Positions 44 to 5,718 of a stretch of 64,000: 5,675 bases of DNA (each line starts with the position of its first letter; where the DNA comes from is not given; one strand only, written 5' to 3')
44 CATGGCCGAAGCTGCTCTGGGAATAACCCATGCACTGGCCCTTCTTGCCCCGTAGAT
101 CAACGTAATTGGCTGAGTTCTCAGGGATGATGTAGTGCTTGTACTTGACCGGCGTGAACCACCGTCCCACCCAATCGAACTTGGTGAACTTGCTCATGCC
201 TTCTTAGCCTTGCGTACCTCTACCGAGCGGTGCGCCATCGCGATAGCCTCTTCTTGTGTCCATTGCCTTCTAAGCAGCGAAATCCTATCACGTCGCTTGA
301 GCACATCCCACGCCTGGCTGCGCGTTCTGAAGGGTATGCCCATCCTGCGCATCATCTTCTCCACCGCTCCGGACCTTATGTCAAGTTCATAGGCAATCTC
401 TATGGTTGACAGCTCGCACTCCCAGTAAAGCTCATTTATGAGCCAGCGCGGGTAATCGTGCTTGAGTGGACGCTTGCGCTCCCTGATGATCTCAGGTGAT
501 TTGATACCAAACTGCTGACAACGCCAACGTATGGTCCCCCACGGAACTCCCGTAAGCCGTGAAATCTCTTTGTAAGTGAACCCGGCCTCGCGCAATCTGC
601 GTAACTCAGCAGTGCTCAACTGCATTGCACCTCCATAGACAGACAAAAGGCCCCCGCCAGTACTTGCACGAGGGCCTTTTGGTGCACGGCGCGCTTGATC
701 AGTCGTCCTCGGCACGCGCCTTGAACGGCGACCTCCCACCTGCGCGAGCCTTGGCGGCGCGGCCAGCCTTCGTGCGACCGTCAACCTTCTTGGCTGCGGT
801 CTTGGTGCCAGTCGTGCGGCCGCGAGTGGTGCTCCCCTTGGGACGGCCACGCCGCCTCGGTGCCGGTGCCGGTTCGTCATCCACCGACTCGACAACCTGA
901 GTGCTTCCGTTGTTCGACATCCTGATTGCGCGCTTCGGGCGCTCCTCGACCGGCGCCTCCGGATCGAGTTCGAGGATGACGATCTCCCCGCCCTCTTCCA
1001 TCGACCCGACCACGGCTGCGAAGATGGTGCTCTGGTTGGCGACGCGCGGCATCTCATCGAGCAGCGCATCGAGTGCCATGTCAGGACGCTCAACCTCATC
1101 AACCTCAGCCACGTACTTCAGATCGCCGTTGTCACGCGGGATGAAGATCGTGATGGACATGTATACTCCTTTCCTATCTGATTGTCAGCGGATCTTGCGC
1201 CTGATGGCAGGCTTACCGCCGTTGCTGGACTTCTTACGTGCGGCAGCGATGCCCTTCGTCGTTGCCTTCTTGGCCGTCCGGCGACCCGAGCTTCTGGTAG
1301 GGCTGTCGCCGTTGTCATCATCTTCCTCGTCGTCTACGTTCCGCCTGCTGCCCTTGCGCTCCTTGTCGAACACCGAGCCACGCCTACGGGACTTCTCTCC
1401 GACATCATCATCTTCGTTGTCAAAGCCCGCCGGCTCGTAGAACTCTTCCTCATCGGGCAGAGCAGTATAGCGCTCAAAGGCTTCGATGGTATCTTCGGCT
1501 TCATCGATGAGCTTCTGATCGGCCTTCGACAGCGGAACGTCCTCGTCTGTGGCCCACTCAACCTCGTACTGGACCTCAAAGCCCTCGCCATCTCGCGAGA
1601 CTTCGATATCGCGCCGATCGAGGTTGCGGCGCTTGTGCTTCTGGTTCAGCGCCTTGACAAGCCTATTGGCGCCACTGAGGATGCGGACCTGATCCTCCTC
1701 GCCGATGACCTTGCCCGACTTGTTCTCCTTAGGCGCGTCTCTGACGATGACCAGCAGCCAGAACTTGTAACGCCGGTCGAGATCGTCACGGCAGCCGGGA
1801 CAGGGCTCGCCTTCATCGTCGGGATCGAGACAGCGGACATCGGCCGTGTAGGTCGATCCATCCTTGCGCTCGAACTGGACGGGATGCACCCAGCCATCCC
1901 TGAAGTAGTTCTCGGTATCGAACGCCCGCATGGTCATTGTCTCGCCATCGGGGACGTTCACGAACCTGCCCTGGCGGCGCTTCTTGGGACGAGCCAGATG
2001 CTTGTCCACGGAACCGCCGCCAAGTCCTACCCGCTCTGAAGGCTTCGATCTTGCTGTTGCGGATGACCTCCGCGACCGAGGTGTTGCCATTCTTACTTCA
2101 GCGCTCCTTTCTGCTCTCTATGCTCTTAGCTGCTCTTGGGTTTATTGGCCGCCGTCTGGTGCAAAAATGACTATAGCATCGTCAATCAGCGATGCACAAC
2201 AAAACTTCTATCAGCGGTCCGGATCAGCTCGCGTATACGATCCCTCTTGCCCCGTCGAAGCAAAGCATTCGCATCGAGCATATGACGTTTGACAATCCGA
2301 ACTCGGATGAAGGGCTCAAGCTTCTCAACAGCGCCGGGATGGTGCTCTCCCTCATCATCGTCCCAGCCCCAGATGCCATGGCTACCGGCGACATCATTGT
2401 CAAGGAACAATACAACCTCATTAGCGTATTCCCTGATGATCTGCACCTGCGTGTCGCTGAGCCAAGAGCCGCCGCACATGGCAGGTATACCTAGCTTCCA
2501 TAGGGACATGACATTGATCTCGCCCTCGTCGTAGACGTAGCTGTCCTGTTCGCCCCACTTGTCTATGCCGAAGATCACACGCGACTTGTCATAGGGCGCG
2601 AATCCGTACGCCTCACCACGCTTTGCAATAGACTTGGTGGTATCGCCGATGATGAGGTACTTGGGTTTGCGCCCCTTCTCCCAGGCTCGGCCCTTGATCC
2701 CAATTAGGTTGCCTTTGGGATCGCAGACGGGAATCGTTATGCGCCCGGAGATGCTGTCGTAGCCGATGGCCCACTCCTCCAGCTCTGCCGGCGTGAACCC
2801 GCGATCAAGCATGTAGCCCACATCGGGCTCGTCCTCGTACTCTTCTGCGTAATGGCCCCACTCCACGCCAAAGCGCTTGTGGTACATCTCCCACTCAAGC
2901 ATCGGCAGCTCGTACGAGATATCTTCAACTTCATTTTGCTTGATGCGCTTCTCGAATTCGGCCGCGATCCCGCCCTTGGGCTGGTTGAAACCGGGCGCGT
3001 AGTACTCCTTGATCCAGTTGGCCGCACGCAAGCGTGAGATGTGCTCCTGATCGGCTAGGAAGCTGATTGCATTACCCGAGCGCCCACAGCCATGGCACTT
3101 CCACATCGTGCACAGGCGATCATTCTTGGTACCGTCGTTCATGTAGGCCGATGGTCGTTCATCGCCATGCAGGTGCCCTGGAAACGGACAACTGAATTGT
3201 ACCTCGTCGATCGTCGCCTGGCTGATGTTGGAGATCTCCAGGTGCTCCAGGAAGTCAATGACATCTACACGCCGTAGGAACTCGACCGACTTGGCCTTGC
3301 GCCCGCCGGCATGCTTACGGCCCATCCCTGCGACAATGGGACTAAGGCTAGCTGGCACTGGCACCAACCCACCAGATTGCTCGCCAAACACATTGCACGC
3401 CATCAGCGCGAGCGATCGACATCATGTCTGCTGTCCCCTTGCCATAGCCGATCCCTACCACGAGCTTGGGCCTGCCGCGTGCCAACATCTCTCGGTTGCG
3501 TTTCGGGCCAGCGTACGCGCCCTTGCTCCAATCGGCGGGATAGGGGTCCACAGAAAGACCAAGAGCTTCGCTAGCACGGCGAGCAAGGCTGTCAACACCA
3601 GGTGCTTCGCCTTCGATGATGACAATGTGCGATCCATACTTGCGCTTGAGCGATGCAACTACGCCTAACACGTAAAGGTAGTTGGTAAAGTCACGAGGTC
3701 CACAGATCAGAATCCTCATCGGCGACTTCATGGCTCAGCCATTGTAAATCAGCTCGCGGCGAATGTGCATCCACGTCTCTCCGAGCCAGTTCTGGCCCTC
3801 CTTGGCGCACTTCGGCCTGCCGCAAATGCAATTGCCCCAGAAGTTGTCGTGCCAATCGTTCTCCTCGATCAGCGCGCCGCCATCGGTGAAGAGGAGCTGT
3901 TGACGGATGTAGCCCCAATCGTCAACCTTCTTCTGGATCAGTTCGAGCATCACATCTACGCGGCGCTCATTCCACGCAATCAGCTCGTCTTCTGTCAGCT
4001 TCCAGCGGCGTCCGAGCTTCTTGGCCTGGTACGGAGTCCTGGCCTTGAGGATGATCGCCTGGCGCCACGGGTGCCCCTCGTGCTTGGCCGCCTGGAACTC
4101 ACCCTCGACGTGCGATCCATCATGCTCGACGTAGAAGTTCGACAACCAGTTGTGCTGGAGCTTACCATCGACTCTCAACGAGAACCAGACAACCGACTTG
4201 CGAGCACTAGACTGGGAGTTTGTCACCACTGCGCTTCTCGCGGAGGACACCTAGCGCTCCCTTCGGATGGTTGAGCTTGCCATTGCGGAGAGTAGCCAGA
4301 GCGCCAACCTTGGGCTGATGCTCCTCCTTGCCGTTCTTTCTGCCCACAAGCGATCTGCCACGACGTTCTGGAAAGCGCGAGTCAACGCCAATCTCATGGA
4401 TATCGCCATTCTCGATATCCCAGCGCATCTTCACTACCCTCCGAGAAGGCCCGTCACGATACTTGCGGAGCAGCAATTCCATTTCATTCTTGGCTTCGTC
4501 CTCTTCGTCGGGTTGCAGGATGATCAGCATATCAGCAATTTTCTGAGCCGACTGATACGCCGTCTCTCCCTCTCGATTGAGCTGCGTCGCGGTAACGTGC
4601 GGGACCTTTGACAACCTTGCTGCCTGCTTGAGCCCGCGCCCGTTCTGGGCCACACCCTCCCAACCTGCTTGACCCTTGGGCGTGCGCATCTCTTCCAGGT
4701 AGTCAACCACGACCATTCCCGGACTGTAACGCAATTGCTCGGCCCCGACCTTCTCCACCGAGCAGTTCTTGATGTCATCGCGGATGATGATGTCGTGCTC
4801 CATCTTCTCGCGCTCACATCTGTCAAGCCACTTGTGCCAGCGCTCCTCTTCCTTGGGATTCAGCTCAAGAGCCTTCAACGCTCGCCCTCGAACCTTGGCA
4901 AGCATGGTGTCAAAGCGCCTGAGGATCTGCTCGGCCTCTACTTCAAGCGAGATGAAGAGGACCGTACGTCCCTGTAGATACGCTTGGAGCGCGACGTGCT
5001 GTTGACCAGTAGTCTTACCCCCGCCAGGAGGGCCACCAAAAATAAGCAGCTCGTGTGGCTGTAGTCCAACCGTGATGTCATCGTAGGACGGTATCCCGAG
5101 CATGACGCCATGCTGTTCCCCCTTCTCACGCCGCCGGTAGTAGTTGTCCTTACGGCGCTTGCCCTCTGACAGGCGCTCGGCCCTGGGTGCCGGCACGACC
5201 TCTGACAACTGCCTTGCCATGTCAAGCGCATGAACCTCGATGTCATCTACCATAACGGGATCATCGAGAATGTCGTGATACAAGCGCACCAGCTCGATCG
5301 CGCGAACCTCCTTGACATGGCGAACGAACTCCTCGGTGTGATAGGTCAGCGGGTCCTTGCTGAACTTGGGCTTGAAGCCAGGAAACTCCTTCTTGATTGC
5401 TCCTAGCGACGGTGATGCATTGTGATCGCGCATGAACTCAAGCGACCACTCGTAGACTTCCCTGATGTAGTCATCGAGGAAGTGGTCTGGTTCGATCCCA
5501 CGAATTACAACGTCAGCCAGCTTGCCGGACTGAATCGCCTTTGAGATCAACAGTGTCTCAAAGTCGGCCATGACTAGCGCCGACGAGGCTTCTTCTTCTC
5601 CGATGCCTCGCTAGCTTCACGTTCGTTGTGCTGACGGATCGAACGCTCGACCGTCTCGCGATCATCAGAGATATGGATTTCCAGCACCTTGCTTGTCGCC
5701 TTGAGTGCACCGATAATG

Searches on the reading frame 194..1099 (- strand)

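Call 36: search_protein_families(library=pfam, proteins=[window:194-1099:-], max_evalue=0.01)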
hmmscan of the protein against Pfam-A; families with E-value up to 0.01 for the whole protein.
window:194-1099:- (301 aa): 3 families
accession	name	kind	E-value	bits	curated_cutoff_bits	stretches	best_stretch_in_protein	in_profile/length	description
PF08281.18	Sigma70_r4_2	-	0.00012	22.1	25.7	0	171-191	24-44/54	Sigma-70, region 4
PF13412.12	HTH_24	-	0.0005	20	21.9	0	171-196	15-40/48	Winged helix-turn-helix DNA-binding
PF04545.22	Sigma70_r4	-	0.0036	17.2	24.1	0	166-191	15-38/50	Sigma-70, region 4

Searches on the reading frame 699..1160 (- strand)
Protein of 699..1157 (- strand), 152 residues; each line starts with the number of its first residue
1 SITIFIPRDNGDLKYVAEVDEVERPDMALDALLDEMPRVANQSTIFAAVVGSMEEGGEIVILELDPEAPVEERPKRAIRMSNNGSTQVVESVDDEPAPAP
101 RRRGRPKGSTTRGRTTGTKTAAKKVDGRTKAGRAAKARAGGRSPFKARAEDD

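Call 35: search_protein_families(library=phrogs, proteins=[window:699-1157:-], max_evalue=0.001)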
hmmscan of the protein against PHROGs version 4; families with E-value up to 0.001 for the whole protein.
window:699-1157:- (152 aa): 0 families

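Call 72: search_protein_families(library=pfam, alignment_id=A3, max_evalue=0.001)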
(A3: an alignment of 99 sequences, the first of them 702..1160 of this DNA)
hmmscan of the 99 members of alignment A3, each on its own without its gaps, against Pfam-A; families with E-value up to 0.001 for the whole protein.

A. member 1, window:702-1160:- (153 aa): 0 families

B. families by the number of members that match (of 99 scanned): 46 families (the first 25 are shown)
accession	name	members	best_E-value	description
PF13229.12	Beta_helix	2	7.5e-10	Right handed beta helix region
PF07484.17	Collar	2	1.8e-08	Phage Tail Collar Domain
PF15777.11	Anti-TRAP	2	1.5e-06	Tryptophan RNA-binding attenuator protein inhibitory protein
PF08281.18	Sigma70_r4_2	2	0.00012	Sigma-70, region 4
PF03167.25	UDG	1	7.9e-36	Uracil DNA glycosylase superfamily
PF07553.16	Lipoprotein_Ltp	1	2.3e-30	Host cell surface-exposed lipoprotein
PF03796.21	DnaB_C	1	1.3e-25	DnaB-like helicase C terminal domain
PF02945.21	Endonuclease_7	1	2.1e-21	Recombination endonuclease VII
PF04851.21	ResIII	1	5.4e-20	Type III restriction enzyme, res subunit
PF08719.17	NADAR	1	3.9e-16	NADAR domain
PF06737.19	Transglycosylas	1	1.2e-13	Transglycosylase-like domain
PF13456.12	RVT_3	1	2.5e-13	Reverse transcriptase-like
PF10686.14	YAcAr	1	5.6e-12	YspA, cpYpsA-related SLOG family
PF01381.28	HTH_3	1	5.9e-12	Helix-turn-helix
PF03864.22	Phage_cap_E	1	6.8e-12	Phage major capsid protein E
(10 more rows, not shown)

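Call 103: search_protein_families(library=phrogs, alignment_id=A3, max_evalue=0.000001)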
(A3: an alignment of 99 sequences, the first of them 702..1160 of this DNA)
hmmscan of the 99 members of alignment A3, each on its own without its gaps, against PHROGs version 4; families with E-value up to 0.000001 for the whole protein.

A. member 1, window:702-1160:- (153 aa): 0 families

B. families by the number of members that match (of 99 scanned): 52 families (the first 25 are shown)
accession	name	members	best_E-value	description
phrog_1035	-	2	9.4e-17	endonuclease VII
phrog_8763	-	2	1.3e-16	tail protein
phrog_9116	-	2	1.3e-15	tail protein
phrog_239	-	2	1.7e-15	DNA primase/helicase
phrog_1967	-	1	1.1e-90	DNA helicase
phrog_19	-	1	2.5e-59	DnaB-like replicative helicase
phrog_16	-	1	4.4e-52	DNA helicase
phrog_47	-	1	1e-40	DNA primase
phrog_2633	-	1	8.8e-37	endonuclease VII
phrog_4980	-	1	2.7e-32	superinfection exclusion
phrog_2914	-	1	9.2e-30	endonuclease VII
phrog_9690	-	1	2.3e-26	DNA helicase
phrog_29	-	1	5.3e-26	major head protein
phrog_1017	-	1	9.6e-25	-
phrog_307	-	1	1e-23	endonuclease VII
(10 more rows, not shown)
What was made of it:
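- The window carries accessory genes often seen in temperate phages, including an Ltp-like superinfection-exclusion lipoprotein (calls 72, 103).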

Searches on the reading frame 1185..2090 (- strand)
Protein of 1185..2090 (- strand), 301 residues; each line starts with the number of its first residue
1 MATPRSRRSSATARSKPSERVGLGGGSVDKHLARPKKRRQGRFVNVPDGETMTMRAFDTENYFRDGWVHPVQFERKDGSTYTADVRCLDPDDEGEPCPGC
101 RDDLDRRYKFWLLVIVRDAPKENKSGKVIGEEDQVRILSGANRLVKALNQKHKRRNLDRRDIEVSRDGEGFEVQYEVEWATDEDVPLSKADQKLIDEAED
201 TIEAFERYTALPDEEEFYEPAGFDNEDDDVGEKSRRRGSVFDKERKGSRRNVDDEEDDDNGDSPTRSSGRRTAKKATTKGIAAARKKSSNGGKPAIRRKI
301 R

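Call 35: search_protein_families(library=phrogs, proteins=[window:1185-2087:-], max_evalue=0.001)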
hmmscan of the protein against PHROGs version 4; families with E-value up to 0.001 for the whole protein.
window:1185-2087:- (300 aa): 1 family
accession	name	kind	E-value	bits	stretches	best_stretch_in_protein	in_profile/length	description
phrog_14578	-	DNA, RNA and nucleotide metabolism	0.00083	20.2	0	66-173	48-135/206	single strand DNA binding protein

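Call 38: find_encoding_contigs(protein=window:1185-2090:-, flank=10000, max_places=6)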
Protein window:1185-2090:- (301 aa): no gene with exactly this product is on record in the collection.

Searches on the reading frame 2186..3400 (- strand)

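Call 35: search_protein_families(library=phrogs, proteins=[window:2186-3400:-], max_evalue=0.001)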
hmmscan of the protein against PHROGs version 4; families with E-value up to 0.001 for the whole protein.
window:2186-3400:- (404 aa): 4 families
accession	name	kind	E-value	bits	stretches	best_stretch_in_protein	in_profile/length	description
phrog_47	-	DNA, RNA and nucleotide metabolism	1e-40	141.1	1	42-342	26-290/947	DNA primase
phrog_6444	-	DNA, RNA and nucleotide metabolism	1.3e-20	74.8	2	210-344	193-320/577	DNA primase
phrog_239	-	DNA, RNA and nucleotide metabolism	2.1e-09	37.9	1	68-397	42-313/801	DNA primase/helicase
phrog_360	-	DNA, RNA and nucleotide metabolism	1.3e-06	29.5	1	65-138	28-91/133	DNA primase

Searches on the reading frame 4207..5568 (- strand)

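Call 35: search_protein_families(library=phrogs, proteins=[window:4207-5568:-], max_evalue=0.001)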
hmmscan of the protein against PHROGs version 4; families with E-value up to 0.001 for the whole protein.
window:4207-5568:- (453 aa): 5 families
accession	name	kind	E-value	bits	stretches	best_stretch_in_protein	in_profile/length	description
phrog_19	-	DNA, RNA and nucleotide metabolism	4.4e-59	201.9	1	2-416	162-601/621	DnaB-like replicative helicase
phrog_243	-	DNA, RNA and nucleotide metabolism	6e-16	59.2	1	144-382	9-257/273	DnaB-like replicative helicase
phrog_239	-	DNA, RNA and nucleotide metabolism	1.7e-15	58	1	152-407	338-611/801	DNA primase/helicase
phrog_5482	-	unknown function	1.1e-08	35.2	1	140-235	15-113/341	-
phrog_11530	-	unknown function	7.4e-07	30.2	1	262-336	7-86/184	-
